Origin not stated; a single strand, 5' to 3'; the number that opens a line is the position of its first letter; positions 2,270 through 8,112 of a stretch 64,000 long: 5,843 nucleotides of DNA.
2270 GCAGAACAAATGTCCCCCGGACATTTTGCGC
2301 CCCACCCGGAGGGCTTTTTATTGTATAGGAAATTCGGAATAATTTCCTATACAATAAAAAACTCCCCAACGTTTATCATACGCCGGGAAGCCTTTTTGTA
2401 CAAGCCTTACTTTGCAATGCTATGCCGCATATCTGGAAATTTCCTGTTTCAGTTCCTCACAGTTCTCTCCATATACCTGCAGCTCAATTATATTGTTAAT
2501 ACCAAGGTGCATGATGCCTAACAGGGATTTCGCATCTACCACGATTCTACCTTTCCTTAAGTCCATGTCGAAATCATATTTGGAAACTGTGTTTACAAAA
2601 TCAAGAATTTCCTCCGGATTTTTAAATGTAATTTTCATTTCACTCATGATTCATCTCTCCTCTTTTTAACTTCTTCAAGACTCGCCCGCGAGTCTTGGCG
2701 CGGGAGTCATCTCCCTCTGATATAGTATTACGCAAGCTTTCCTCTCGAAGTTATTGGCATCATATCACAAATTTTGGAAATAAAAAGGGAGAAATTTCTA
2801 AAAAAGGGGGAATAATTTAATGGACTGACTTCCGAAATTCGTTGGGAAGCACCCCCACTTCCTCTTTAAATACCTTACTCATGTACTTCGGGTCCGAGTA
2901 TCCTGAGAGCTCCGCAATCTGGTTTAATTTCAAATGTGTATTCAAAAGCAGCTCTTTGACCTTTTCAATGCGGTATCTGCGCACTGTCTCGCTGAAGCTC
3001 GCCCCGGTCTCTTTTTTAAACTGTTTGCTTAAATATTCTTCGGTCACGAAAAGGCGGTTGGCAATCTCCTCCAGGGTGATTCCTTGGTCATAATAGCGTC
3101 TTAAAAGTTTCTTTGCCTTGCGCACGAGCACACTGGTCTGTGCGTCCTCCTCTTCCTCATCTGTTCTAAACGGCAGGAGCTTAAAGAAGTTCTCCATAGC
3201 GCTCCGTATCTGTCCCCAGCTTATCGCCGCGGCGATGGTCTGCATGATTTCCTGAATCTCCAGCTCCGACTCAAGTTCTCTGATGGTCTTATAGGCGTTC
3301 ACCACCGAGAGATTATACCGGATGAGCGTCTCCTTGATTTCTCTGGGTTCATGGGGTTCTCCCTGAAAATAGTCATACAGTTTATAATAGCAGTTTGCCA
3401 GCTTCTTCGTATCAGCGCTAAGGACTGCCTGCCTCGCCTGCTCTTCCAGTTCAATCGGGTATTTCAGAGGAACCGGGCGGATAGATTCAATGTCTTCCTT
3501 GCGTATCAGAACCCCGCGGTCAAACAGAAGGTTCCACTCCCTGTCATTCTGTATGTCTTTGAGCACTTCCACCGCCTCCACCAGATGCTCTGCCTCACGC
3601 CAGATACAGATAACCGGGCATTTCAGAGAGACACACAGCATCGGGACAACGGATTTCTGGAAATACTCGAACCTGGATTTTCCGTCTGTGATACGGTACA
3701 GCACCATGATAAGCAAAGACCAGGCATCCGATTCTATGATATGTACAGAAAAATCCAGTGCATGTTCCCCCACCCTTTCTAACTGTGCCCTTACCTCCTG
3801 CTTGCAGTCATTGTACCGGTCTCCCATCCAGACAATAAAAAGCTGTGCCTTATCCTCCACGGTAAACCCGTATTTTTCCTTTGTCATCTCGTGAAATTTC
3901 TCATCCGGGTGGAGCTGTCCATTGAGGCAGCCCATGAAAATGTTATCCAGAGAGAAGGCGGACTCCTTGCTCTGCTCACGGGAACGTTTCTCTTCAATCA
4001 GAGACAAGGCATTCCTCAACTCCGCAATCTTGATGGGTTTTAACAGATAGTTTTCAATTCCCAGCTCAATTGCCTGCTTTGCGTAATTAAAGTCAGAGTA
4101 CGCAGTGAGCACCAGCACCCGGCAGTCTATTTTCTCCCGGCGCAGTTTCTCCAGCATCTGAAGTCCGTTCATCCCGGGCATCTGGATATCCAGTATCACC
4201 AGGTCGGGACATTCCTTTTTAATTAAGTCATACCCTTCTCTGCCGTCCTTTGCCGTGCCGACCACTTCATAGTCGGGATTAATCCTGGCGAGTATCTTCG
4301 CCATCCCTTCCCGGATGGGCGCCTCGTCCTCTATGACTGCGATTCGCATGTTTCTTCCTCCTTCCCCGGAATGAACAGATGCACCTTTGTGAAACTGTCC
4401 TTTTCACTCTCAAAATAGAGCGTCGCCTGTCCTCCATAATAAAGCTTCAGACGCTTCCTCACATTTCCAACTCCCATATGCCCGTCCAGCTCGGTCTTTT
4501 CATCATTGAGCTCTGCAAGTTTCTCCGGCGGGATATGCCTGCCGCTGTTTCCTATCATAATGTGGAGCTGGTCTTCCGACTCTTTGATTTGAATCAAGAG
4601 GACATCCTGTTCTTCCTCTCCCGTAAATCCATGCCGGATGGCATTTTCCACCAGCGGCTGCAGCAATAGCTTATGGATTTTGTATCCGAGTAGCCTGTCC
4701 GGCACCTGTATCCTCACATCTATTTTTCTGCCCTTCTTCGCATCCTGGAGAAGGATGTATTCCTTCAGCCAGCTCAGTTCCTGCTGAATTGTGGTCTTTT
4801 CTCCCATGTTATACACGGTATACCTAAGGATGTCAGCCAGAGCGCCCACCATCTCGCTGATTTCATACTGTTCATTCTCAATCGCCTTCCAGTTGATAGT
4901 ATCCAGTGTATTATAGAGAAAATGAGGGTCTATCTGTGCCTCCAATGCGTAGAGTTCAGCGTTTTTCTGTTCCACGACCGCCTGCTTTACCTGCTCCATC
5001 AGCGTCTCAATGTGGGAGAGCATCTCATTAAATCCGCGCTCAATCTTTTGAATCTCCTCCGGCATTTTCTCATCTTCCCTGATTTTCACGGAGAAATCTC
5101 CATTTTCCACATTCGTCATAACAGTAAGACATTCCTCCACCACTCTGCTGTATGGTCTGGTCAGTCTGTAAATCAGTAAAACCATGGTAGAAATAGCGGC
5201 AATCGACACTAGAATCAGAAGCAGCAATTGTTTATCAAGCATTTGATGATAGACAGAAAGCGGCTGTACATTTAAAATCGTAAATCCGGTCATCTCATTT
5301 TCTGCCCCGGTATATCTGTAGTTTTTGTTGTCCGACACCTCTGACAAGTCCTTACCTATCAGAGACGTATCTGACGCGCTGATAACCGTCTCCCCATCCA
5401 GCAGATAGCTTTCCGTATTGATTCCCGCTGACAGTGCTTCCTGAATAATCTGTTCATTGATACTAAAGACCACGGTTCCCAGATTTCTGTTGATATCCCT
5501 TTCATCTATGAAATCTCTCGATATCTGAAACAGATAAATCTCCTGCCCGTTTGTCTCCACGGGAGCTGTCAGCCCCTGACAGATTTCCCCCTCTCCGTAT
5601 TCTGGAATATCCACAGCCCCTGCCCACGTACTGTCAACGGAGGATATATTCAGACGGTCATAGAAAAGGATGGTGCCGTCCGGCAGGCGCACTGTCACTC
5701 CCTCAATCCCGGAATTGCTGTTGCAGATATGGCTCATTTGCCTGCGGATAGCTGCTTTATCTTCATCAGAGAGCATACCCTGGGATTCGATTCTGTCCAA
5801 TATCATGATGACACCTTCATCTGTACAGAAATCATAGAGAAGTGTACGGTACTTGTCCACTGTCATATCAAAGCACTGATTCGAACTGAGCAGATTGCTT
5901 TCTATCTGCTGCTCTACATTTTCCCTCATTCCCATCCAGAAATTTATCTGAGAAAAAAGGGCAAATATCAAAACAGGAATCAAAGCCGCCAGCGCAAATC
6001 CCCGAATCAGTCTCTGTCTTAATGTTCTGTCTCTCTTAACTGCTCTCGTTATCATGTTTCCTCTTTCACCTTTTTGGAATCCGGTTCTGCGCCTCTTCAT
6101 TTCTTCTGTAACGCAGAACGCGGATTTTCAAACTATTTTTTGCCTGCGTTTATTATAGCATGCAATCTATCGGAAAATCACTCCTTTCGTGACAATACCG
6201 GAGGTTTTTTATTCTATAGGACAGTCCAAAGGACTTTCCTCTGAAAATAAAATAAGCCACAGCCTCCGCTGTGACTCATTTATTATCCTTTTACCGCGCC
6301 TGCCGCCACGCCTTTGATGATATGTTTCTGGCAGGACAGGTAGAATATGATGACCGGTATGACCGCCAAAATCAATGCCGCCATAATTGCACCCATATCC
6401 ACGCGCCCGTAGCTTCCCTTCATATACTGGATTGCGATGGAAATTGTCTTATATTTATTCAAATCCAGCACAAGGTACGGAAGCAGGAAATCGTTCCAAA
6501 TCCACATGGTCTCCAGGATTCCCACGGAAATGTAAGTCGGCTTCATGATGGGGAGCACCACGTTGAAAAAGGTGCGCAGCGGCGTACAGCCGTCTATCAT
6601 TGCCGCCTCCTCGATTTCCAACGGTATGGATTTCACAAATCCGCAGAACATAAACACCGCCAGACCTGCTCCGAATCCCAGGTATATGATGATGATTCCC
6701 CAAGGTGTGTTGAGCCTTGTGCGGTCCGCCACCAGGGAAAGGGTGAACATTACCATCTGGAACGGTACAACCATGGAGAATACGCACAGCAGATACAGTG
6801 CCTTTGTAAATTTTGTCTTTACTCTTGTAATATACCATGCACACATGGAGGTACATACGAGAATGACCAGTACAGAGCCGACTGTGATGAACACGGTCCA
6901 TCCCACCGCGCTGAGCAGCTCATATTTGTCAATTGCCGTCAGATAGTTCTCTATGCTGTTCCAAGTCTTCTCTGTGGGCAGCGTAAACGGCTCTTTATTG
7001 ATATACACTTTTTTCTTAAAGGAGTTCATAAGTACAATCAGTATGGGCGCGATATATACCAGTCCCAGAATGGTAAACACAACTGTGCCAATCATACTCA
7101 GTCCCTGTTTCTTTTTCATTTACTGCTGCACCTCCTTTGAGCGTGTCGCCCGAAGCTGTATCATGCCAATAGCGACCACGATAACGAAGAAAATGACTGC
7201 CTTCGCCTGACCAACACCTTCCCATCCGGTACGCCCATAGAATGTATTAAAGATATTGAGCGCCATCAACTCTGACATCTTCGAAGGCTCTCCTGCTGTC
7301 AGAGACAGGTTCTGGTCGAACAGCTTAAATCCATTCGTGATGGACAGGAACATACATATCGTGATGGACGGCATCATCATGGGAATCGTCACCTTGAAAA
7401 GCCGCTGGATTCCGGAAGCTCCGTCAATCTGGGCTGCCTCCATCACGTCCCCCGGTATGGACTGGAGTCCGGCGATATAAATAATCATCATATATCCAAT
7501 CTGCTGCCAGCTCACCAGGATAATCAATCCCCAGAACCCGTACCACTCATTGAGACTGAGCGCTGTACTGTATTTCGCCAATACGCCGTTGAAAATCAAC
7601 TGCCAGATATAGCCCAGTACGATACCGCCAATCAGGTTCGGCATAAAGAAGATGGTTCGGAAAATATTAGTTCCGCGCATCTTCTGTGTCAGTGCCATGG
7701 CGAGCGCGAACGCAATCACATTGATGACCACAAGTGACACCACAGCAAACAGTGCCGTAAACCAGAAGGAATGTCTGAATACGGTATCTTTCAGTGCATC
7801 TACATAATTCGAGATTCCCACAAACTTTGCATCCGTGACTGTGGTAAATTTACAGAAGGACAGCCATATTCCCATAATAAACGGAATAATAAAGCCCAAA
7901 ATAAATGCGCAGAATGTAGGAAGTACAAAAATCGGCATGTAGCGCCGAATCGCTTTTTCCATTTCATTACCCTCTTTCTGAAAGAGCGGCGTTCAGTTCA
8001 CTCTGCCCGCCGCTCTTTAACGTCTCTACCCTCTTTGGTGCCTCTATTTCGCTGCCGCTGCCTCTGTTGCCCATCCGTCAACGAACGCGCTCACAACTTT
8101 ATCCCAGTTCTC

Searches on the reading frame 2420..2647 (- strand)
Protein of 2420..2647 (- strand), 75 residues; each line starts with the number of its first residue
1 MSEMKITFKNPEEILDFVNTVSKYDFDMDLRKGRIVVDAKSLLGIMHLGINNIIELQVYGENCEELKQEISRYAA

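Call 13: search_protein_families(library=pfam, proteins=[window:2420-2647:-])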
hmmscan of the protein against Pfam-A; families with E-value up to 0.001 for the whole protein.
window:2420-2647:- (75 aa): 1 family
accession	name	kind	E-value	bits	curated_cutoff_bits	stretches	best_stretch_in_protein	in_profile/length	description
PF00381.24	PTS-HPr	-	2e-07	31.4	23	1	17-73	21-78/81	PTS HPr component phosphorylation site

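Call 34: find_encoding_contigs(protein=window:2420-2647:-, flank=3000, max_places=10)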
Protein window:2420-2647:- (75 aa): 22 contigs read that carry it; 10 places shown.
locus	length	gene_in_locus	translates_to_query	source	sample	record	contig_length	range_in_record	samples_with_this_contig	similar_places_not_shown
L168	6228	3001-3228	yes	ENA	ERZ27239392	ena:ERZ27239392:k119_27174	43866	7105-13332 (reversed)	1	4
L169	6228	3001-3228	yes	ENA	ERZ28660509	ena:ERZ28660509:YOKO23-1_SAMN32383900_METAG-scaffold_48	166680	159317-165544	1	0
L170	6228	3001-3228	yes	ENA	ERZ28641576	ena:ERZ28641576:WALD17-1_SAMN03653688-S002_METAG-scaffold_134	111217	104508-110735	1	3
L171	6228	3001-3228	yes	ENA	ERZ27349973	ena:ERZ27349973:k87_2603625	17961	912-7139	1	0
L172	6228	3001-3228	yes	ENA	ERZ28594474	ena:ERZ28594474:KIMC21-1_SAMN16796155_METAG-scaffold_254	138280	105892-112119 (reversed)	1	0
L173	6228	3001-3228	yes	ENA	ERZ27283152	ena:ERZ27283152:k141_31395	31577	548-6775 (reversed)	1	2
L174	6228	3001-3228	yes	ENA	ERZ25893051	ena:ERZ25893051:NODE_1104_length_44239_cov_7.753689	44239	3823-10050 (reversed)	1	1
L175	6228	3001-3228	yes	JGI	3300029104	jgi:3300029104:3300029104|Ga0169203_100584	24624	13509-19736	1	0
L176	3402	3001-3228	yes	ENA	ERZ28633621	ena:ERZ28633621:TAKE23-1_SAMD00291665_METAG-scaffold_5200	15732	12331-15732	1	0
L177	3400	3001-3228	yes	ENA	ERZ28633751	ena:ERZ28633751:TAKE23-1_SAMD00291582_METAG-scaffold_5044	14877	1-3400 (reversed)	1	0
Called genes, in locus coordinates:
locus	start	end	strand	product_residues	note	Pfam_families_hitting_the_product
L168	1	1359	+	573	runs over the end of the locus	PF02743:dCache_1 (weak), PF06580:His_kinase, PF02518:HATPase_c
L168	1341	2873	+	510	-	PF00072:Response_reg, PF12833:HTH_18, PF00165:HTH_AraC (weak)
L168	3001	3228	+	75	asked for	PF00381:PTS-HPr (weak)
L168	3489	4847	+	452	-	PF01554:MatE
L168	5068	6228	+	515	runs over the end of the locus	PF00117:GATase, PF07722:Peptidase_C26, PF02540:NAD_synthase (faint), PF03054:tRNA_Me_trans (faint), PF00958:GMP_synt_C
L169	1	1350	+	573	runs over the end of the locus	PF06580:His_kinase, PF02518:HATPase_c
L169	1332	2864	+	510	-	PF00072:Response_reg, PF12833:HTH_18, PF00165:HTH_AraC (weak)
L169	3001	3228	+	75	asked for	PF00381:PTS-HPr (weak)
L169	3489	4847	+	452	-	PF01554:MatE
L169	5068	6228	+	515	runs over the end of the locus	PF00117:GATase, PF07722:Peptidase_C26, PF02540:NAD_synthase (faint), PF03054:tRNA_Me_trans (faint), PF00958:GMP_synt_C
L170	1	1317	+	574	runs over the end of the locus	PF02743:dCache_1 (weak), PF06580:His_kinase, PF02518:HATPase_c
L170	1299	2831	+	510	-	PF00072:Response_reg, PF12833:HTH_18, PF00165:HTH_AraC (weak)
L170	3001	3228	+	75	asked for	PF00381:PTS-HPr (weak)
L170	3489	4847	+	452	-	PF01554:MatE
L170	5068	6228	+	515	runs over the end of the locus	PF00117:GATase, PF07722:Peptidase_C26, PF02540:NAD_synthase (faint), PF03054:tRNA_Me_trans (faint), PF00958:GMP_synt_C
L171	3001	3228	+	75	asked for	PF00381:PTS-HPr (weak)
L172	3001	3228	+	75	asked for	PF00381:PTS-HPr (weak)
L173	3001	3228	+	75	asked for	PF00381:PTS-HPr (weak)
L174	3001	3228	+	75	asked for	PF00381:PTS-HPr (weak)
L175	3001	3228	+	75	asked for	PF00381:PTS-HPr (weak)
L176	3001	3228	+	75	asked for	PF00381:PTS-HPr (weak)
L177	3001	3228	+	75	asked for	PF00381:PTS-HPr (weak)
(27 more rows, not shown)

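Call 84: search_protein_families(library=ncbifam, proteins=[window:2420-2647:-], max_evalue=0.01)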
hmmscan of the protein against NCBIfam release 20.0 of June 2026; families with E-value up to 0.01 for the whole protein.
window:2420-2647:- (75 aa): 4 families
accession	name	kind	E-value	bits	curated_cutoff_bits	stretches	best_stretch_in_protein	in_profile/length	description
TIGR01003.1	PTS_HPr_family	subfamily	8.2e-06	25.7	47.9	1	17-71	22-78/82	HPr family phosphocarrier protein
NF010352.0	PRK13780.1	equivalog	1e-05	25.3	110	1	17-63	22-68/88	phosphocarrier protein HPr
NF010354.0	PRK13782.1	equivalog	0.00039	20.4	123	1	17-69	22-76/85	HPr family phosphocarrier protein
NF041319.1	PTS-HPr_Halo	equivalog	0.0016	18.9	140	1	16-64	20-73/87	phosphocarrier protein HPr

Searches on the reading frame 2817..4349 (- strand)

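Call 13: search_protein_families(library=pfam, proteins=[window:2817-4349:-])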
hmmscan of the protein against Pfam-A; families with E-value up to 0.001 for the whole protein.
window:2817-4349:- (510 aa): 3 families
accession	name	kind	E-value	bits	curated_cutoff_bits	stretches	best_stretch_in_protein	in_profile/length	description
PF00072.30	Response_reg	-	7.3e-30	103.8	30.2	1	3-115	1-110/111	Response regulator receiver domain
PF12833.13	HTH_18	-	1e-21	77.4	33.6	1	429-507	1-79/80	Helix-turn-helix domain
PF00165.29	HTH_AraC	-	1.7e-12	47.6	26.6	1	471-507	7-42/42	Bacterial regulatory helix-turn-helix proteins, AraC family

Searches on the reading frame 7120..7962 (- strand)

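Call 13: search_protein_families(library=pfam, proteins=[window:7120-7962:-])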
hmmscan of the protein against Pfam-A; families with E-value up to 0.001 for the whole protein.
window:7120-7962:- (280 aa): 1 family
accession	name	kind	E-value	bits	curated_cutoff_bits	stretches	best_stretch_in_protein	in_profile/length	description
PF00528.27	BPD_transp_1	-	6.9e-17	62.2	26.4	1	84-265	3-171/184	Binding-protein-dependent transport system inner membrane component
